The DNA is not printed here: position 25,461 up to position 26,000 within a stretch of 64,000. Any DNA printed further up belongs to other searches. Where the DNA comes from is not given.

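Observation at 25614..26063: RND efflux permease fused through a proline-rich linker to a C-terminal winged-HTH DNA-binding domain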

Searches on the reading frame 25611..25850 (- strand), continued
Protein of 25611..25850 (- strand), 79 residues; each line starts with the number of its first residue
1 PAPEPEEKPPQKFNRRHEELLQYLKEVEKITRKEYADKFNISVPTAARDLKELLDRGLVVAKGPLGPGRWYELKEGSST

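Call 44: search_protein_families(library=pfam, proteins=[P0121, P0155, P0171, P0188, P0211, P0248, P0208, P0135, P0128], max_evalue=0.0001)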
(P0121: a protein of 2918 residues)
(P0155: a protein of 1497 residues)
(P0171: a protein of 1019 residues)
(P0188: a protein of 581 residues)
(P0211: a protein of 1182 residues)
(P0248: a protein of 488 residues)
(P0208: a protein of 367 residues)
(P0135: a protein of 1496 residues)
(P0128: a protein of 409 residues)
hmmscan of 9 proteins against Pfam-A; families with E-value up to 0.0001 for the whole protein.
P0121 (2918 aa): 6 families
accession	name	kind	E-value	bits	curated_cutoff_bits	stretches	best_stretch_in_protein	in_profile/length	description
PF13749.12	HATPase_c_4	-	2.2e-35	120.9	26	2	1313-1396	4-88/89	Putative ATP-dependent DNA helicase recG C-terminal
PF04326.19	SLFN_AlbA_2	-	1.3e-27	97.1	25.3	2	1717-1823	1-117/118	Schlafen, AlbA_2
PF08279.18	HTH_11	-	3.4e-07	30.5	25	0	1503-1552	1-51/55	HTH domain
PF08220.18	HTH_DeoR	-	4.8e-07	29.9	21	0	1508-1545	6-43/57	DeoR-like helix-turn-helix domain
PF01978.25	TrmB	-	1.3e-06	28.6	25.6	0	1583-1644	1-62/68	Sugar-specific transcriptional regulator TrmB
PF06163.17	DUF977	-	2.7e-06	27.9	22.1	0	2102-2152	16-65/134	Bacterial protein of unknown function (DUF977)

P0155 (1497 aa): 2 families
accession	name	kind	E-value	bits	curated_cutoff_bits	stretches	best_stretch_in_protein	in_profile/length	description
PF24318.1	DUF7490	-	3.9e-06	26.9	27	0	1137-1183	33-79/106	Domain of unknown function (DUF7490)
PF15919.11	HicB_lk_antitox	-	3.7e-05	24.3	27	0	1099-1146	53-99/123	HicB_like antitoxin of bacterial toxin-antitoxin system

P0171 (1019 aa): 35 families (the best 25 are shown)
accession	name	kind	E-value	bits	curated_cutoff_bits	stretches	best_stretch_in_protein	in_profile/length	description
PF13412.12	HTH_24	-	7.2e-45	150.8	21.9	6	882-924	3-45/48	Winged helix-turn-helix DNA-binding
PF08279.18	HTH_11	-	7.6e-29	99.8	25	3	953-994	1-43/55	HTH domain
PF13404.12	HTH_AsnC-type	-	2.4e-23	82.1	27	0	886-921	7-42/42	AsnC-type helix-turn-helix domain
PF13384.12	HTH_23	-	2.9e-22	78.2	24.6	1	878-924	1-45/50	Homeodomain-like domain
PF12802.13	MarR_2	-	5.3e-19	68.6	27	0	956-994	9-48/61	MarR family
PF04851.21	ResIII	-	1.8e-16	60.9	22.5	1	149-318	6-162/164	Type III restriction enzyme, res subunit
PF01047.28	MarR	-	5.1e-16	58.8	24.6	0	886-928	7-49/59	MarR family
PF00271.37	Helicase_C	-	1.2e-14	54.9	23.5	1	415-513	13-109/110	Helicase conserved C-terminal domain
PF09339.16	HTH_IclR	-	1.4e-14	54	22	0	956-994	7-46/52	IclR helix-turn-helix domain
PF08280.17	HTH_Mga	-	3e-14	53.2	23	0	952-992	5-45/59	M protein trans-acting positive regulator (MGA) HTH domain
PF05043.19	Mga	-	3.2e-14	53.7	21.1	0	670-712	14-56/87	Mga helix-turn-helix domain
PF01978.25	TrmB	-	5.1e-14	52.3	25.6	0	750-783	17-49/68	Sugar-specific transcriptional regulator TrmB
PF06163.17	DUF977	-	1.3e-13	51.6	22.1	0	669-720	9-60/134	Bacterial protein of unknown function (DUF977)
PF05331.17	DUF742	-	2.2e-13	50.5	27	0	588-642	29-81/114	Protein of unknown function (DUF742)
PF13565.12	HTH_32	-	6.8e-12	46.2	33.7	0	740-776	30-72/73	Homeodomain-like domain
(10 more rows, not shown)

P0188 (581 aa): 64 families (the best 25 are shown)
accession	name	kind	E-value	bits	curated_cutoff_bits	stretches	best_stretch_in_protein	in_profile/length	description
PF08279.18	HTH_11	-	2.7e-54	181.3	25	7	456-507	2-54/55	HTH domain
PF13412.12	HTH_24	-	6e-52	173.4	21.9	5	527-565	7-45/48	Winged helix-turn-helix DNA-binding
PF12802.13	MarR_2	-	1.2e-42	144.3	27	2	529-571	11-54/61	MarR family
PF25213.1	HVO_A0261_N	-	1.7e-41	140.4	35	3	34-79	15-59/86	HVO_A0261 N-terminal domain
PF02082.26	Rrf2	-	2.1e-37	128.7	30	0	462-509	17-64/132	Iron-dependent Transcriptional regulator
PF24034.1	DUF7343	-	3e-36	123.5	27.6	3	528-570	8-51/62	Domain of unknown function (DUF7343)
PF08280.17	HTH_Mga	-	6.2e-35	119.4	23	0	454-493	5-44/59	M protein trans-acting positive regulator (MGA) HTH domain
PF01978.25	TrmB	-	5.3e-34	116.3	25.6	0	530-579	16-64/68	Sugar-specific transcriptional regulator TrmB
PF01047.28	MarR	-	1.3e-33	115.1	24.6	1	527-569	7-49/59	MarR family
PF13545.12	HTH_Crp_2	-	3.5e-26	91.4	27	0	45-78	23-56/70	Crp-like helix-turn-helix domain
PF17782.7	DprA_WH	-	3.5e-26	91.4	22.9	0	526-572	15-60/61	DprA winged helix domain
PF13404.12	HTH_AsnC-type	-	2.9e-25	88.3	27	0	460-486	9-35/42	AsnC-type helix-turn-helix domain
PF09339.16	HTH_IclR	-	1.5e-24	85.9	22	0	528-570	8-51/52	IclR helix-turn-helix domain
PF01022.26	HTH_5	-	1.1e-23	83.3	22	0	527-565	6-43/47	Bacterial regulatory protein, arsR family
PF00392.27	GntR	-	1.4e-23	82.7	27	0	538-572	24-59/64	Bacterial regulatory proteins, gntR family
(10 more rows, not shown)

P0211 (1182 aa): 52 families (the best 25 are shown)
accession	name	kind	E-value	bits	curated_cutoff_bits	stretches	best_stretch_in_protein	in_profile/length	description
PF13412.12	HTH_24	-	2e-75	248.6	21.9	5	980-1027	1-48/48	Winged helix-turn-helix DNA-binding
PF12802.13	MarR_2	-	9.2e-50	167.1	27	1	656-701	10-56/61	MarR family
PF13545.12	HTH_Crp_2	-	2.2e-31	108.1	27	0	585-618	21-55/70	Crp-like helix-turn-helix domain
PF01978.25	TrmB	-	7.9e-30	103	25.6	0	660-706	17-63/68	Sugar-specific transcriptional regulator TrmB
PF01047.28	MarR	-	4.3e-29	100.6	24.6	0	980-1029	1-50/59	MarR family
PF08279.18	HTH_11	-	5.3e-26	90.7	25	0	984-1025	2-44/55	HTH domain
PF13404.12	HTH_AsnC-type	-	2.4e-23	82.1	27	0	985-1021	6-42/42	AsnC-type helix-turn-helix domain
PF02082.26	Rrf2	-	2.5e-23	83.1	30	0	427-472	18-63/132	Iron-dependent Transcriptional regulator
PF04703.18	FaeA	-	1.6e-21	76.8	20.7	0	654-708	3-60/62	FaeA-like protein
PF09339.16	HTH_IclR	-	2.5e-18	66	22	0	656-698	8-51/52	IclR helix-turn-helix domain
PF21984.2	DnaD_N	-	7.1e-17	61.9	27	0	661-712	31-82/101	DnaD N-terminal domain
PF08220.18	HTH_DeoR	-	2.2e-16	59.8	21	0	985-1029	3-47/57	DeoR-like helix-turn-helix domain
PF00392.27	GntR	-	3.9e-16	58.9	27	0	998-1029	26-57/64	Bacterial regulatory proteins, gntR family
PF25213.1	HVO_A0261_N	-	1.4e-15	57.4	35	0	973-1031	2-59/86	HVO_A0261 N-terminal domain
PF22979.2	HTH_69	-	6.7e-15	55.2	27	0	667-708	28-67/69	Winged helix-turn-helix domain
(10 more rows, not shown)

P0248 (488 aa): 61 families (the best 25 are shown)
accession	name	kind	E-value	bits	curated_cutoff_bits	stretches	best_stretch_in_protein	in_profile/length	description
PF08279.18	HTH_11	-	2.8e-43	146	25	4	113-159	2-50/55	HTH domain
PF08220.18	HTH_DeoR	-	3e-32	110.6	21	1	117-150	9-42/57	DeoR-like helix-turn-helix domain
PF01022.26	HTH_5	-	3e-30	104.3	22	0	163-206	3-47/47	Bacterial regulatory protein, arsR family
PF13384.12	HTH_23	-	3.3e-30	103.5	24.6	0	390-420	5-36/50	Homeodomain-like domain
PF08281.18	Sigma70_r4_2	-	1.2e-27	95.7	25.7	0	59-97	14-53/54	Sigma-70, region 4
PF13412.12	HTH_24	-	5.3e-24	84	21.9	0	288-320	16-48/48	Winged helix-turn-helix DNA-binding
PF13545.12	HTH_Crp_2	-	4.9e-23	81.3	27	0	286-321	19-55/70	Crp-like helix-turn-helix domain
PF12840.13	HTH_20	-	3.2e-20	72.3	27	0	237-265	20-48/51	Helix-turn-helix domain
PF04545.22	Sigma70_r4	-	4e-20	71.5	24.1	0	61-87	10-37/50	Sigma-70, region 4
PF13518.12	HTH_28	-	6.8e-19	68.1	25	0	226-264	2-41/52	Helix-turn-helix domain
PF01978.25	TrmB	-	1.1e-18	67.3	25.6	0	287-322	20-55/68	Sugar-specific transcriptional regulator TrmB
PF13936.12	HTH_38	-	1.4e-17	63.5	27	0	236-257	21-42/44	Helix-turn-helix domain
PF13551.12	HTH_29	-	3.3e-17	62.7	28.1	0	234-264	11-41/64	Winged helix-turn helix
PF13542.12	HTH_Tnp_ISL3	-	3.9e-17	61.9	27.4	0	394-420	19-45/51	Helix-turn-helix domain of transposase family ISL3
PF12802.13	MarR_2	-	8.2e-17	61.6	27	0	236-265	21-50/61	MarR family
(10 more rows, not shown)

P0208 (367 aa): 0 families

P0135 (1496 aa): 1 family
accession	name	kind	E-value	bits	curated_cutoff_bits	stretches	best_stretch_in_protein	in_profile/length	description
PF00873.25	ACR_tran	-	3e-220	734.1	28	1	2-1044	14-1019/1021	AcrB/AcrD/AcrF family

P0128 (409 aa): 4 families
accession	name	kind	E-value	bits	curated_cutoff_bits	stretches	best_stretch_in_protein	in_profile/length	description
PF00873.25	ACR_tran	-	3.3e-64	217.5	28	1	1-238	793-1020/1021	AcrB/AcrD/AcrF family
PF08220.18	HTH_DeoR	-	4.6e-06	26.7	21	1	351-395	1-45/57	DeoR-like helix-turn-helix domain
PF13412.12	HTH_24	-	3e-05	23.9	21.9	1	348-394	1-47/48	Winged helix-turn-helix DNA-binding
PF08279.18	HTH_11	-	4.5e-05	23.7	25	1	351-395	1-46/55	HTH domain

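Call 48: find_encoding_contigs(protein=P0191, flank=8000, max_places=3)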
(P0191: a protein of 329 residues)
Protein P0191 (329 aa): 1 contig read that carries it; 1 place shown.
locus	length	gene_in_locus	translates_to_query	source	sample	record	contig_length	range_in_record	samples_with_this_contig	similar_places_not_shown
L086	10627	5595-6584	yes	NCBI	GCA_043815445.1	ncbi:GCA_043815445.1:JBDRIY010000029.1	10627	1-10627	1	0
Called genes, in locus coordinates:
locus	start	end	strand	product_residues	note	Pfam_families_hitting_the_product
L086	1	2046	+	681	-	PF00873:ACR_tran, PF03176:MMPL (faint)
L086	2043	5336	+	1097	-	PF00873:ACR_tran, PF02355:SecD_SecF_C (weak)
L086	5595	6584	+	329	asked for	PF27605:ODF2_C (weak), PF13412:HTH_24 (faint), PF08220:HTH_DeoR, PF08279:HTH_11 (weak)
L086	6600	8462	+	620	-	PF13103:TonB_2 (weak), PF02321:OEP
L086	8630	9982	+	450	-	PF25973:BSH_CzcB (weak), PF25954:Beta-barrel_RND_2, PF25990:Beta-barrel_YknX (weak)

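Call 49: find_encoding_contigs(protein=P0189, flank=8000, max_places=3)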
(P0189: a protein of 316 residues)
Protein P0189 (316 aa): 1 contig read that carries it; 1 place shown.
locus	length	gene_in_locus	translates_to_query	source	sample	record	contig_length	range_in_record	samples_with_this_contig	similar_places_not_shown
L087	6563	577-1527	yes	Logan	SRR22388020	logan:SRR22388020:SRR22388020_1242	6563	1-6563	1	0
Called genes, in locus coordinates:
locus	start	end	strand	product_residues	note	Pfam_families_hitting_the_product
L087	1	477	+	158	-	?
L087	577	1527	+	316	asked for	PF08279:HTH_11 (faint), PF13412:HTH_24 (faint), PF08220:HTH_DeoR (weak)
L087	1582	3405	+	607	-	PF13103:TonB_2 (weak), PF02321:OEP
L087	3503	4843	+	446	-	PF25919:BSH_CusB (faint), PF25917:BSH_RND (faint), PF25973:BSH_CzcB, PF25954:Beta-barrel_RND_2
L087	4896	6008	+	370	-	PF24805:EIF3I, PF24814:WD40_Prp19, PF24782:WD40_MABP1-WDR62_2nd, PF23414:Beta-prop_EML_2, PF25173:Beta-prop_WDR3_1st, PF25174:Beta-prop_THOC3, PF23381:Beta-prop_IFT122_1st, PF23409:Beta-prop_EML, +57 more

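Call 55: search_protein_families(library=pfam, proteins=[P0191, P0189], max_evalue=1)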
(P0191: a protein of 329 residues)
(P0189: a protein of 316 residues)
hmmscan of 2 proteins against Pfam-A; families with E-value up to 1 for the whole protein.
P0191 (329 aa): 22 families
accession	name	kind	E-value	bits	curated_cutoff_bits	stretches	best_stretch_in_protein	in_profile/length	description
PF08220.18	HTH_DeoR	-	2.9e-08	33.8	21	1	271-314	1-44/57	DeoR-like helix-turn-helix domain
PF08279.18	HTH_11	-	8.3e-06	26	25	1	271-311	1-42/55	HTH domain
PF13412.12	HTH_24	-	2.2e-05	24.4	21.9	1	270-315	3-48/48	Winged helix-turn-helix DNA-binding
PF25213.1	HVO_A0261_N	-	0.0001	22.5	35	1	269-319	10-59/86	HVO_A0261 N-terminal domain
PF12802.13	MarR_2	-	0.00056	20.5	27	1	268-324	3-60/61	MarR family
PF11559.13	ADIP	-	0.00075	20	34.3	1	15-100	36-120/151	Afadin- and alpha -actinin-Binding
PF06005.17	ZapB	-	0.0017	19.2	31.5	1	41-105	6-70/71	Cell division protein ZapB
PF15619.11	Lebercilin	-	0.0038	17.3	34.3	1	128-211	68-153/193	Ciliary protein causing Leber congenital amaurosis disease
PF01047.28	MarR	-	0.0044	17.3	24.6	1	269-320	2-53/59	MarR family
PF14282.11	FlxA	-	0.0074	16.8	26.3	1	42-119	13-92/101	FlxA-like protein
PF05043.19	Mga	-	0.011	16.7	21.1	1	274-310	20-56/87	Mga helix-turn-helix domain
PF06810.17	Phage_scaffold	-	0.022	15.2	35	1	39-120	34-105/170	Phage capsid assembly scaffolding protein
PF01496.24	V_ATPase_I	-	0.029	12.7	30.7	1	119-278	15-175/815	V-type ATPase 116kDa subunit family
PF10805.13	DUF2730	-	0.055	14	24.9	1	144-204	36-92/102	Protein of unknown function (DUF2730)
PF12116.14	SpoIIID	-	0.057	14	27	1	267-307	3-42/82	Stage III sporulation protein D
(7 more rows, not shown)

P0189 (316 aa): 16 families
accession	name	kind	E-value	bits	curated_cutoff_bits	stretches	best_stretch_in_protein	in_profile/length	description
PF08220.18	HTH_DeoR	-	1.2e-07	31.7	21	1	236-279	1-44/57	DeoR-like helix-turn-helix domain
PF08279.18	HTH_11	-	1e-05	25.8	25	1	236-277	1-43/55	HTH domain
PF13412.12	HTH_24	-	1.2e-05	25.2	21.9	1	239-280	7-48/48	Winged helix-turn-helix DNA-binding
PF25213.1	HVO_A0261_N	-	0.0011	19.3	35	1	239-280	15-55/86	HVO_A0261 N-terminal domain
PF13545.12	HTH_Crp_2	-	0.0017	18.7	27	1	248-280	21-53/70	Crp-like helix-turn-helix domain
PF01047.28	MarR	-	0.0026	18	24.6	1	235-280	3-48/59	MarR family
PF06419.17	COG6_N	-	0.0056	17.2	27.4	1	133-196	22-85/114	Conserved oligomeric complex COG6, N-terminal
PF12840.13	HTH_20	-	0.0095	16.3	27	1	240-279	9-48/51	Helix-turn-helix domain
PF12802.13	MarR_2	-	0.03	14.9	27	0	250-288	21-59/61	MarR family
PF21248.3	SoFic-like_C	-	0.038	14.6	27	0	245-292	28-72/76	Protein adenylyltransferase SoFic-like, C-terminal domain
PF01022.26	HTH_5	-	0.039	14.3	22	1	240-279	7-45/47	Bacterial regulatory protein, arsR family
PF01978.25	TrmB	-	0.057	13.7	25.6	1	233-280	6-53/68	Sugar-specific transcriptional regulator TrmB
PF12876.13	Cellulase-like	-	0.088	12.6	25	1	134-275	70-210/355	Sugar-binding cellulase-like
PF15905.10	HMMR_N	-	0.15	11.9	30.1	1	42-196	149-296/330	Hyaluronan mediated motility receptor N-terminal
PF17072.10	Spike_torovirin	-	0.22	9.9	35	1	116-184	887-956/1272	Torovirinae spike glycoprotein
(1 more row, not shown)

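Call 64: search_dna_similar(query=window:25611-25850:-, collection=plasmids, mode=protein, max_evalue=0.001, max_rows=15)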
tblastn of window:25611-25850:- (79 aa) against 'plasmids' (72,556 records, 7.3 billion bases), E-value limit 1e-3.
No match.
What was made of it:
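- Tried and rejected: tblastn of the tail against plasmids: no match (call 64).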

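Call 66: find_encoding_contigs(protein=P0160, flank=8000, max_places=2)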
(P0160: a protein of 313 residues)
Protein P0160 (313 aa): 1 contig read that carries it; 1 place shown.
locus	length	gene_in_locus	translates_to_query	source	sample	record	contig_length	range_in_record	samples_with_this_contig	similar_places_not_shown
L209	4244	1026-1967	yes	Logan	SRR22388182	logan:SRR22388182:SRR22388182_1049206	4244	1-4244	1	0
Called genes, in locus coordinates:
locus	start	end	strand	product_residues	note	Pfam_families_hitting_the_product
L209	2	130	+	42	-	?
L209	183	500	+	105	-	PF01909:NTP_transf_2, PF18765:Polbeta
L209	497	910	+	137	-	PF05168:HEPN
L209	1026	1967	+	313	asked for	PF08220:HTH_DeoR (weak)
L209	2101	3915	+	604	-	PF13103:TonB_2, PF03544:TonB_C, PF02321:OEP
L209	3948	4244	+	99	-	?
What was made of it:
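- The domain can be swapped onto a coiled-coil membrane anchor (calls 48, 49, 66).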

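Call 82: list_cluster_members(proteins=[P0135, P0153, P0163, P0168, P0170, P0175, P0179, P0180, P0182, P0191])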
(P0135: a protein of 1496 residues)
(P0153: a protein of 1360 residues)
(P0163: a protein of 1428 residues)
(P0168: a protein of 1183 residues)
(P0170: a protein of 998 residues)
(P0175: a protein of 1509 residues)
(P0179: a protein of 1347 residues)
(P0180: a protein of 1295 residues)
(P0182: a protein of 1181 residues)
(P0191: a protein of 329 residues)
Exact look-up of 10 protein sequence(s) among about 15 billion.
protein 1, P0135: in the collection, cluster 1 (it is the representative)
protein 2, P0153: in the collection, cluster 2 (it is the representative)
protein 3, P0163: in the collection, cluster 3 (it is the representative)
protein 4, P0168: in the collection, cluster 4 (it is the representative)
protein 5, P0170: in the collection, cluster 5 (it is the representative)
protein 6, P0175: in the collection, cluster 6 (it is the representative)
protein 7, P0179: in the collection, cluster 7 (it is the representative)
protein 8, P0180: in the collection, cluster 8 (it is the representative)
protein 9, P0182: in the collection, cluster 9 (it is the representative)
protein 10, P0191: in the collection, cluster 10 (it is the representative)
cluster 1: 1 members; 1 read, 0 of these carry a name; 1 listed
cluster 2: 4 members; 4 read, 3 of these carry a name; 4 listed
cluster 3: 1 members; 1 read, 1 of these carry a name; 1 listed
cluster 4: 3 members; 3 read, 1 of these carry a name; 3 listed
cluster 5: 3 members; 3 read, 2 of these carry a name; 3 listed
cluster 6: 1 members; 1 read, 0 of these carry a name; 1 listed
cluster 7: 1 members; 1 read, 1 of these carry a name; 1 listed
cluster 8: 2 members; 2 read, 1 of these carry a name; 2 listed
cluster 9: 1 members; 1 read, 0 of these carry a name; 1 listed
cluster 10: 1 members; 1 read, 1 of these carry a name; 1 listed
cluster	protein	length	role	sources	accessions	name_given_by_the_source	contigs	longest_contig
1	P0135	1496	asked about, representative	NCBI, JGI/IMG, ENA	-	-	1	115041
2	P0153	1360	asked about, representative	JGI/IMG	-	HAE1 family hydrophobic/amphiphilic exporter-1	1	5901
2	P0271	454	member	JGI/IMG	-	predicted RND superfamily exporter protein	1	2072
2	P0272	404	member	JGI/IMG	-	chromosome segregation ATPase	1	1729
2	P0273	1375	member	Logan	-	-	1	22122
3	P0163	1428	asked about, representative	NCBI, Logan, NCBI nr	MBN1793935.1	MAG: efflux RND transporter permease subunit [Candidatus Omnitrophica bacterium] | efflux RND transporter permease subunit [Candidatus Omnitrophota bacterium]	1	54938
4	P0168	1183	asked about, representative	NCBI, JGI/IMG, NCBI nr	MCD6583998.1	MAG: efflux RND transporter permease subunit [Candidatus Omnitrophica bacterium] | efflux RND transporter permease subunit [Candidatus Omnitrophota bacterium]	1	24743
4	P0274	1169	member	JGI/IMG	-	-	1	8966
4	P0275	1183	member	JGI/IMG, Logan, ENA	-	-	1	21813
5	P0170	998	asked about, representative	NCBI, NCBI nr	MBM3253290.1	MAG: hypothetical protein FJZ16_03435, partial [Candidatus Omnitrophica bacterium] | hypothetical protein [Candidatus Omnitrophota bacterium]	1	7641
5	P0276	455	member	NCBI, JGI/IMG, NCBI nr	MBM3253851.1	MAG: efflux RND transporter permease subunit [Candidatus Omnitrophica bacterium] | efflux RND transporter permease subunit [Candidatus Omnitrophota bacterium]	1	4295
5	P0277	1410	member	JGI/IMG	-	-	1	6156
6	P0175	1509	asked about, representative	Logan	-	-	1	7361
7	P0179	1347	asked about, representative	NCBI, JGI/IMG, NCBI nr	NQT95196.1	MAG: efflux RND transporter permease subunit [Candidatus Omnitrophica bacterium] | efflux RND transporter permease subunit [Candidatus Omnitrophota bacterium]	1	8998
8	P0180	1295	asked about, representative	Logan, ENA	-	-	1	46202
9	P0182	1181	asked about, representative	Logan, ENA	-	-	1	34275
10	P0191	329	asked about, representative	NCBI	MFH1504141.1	MAG: DeoR family transcriptional regulator [Candidatus Omnitrophota bacterium]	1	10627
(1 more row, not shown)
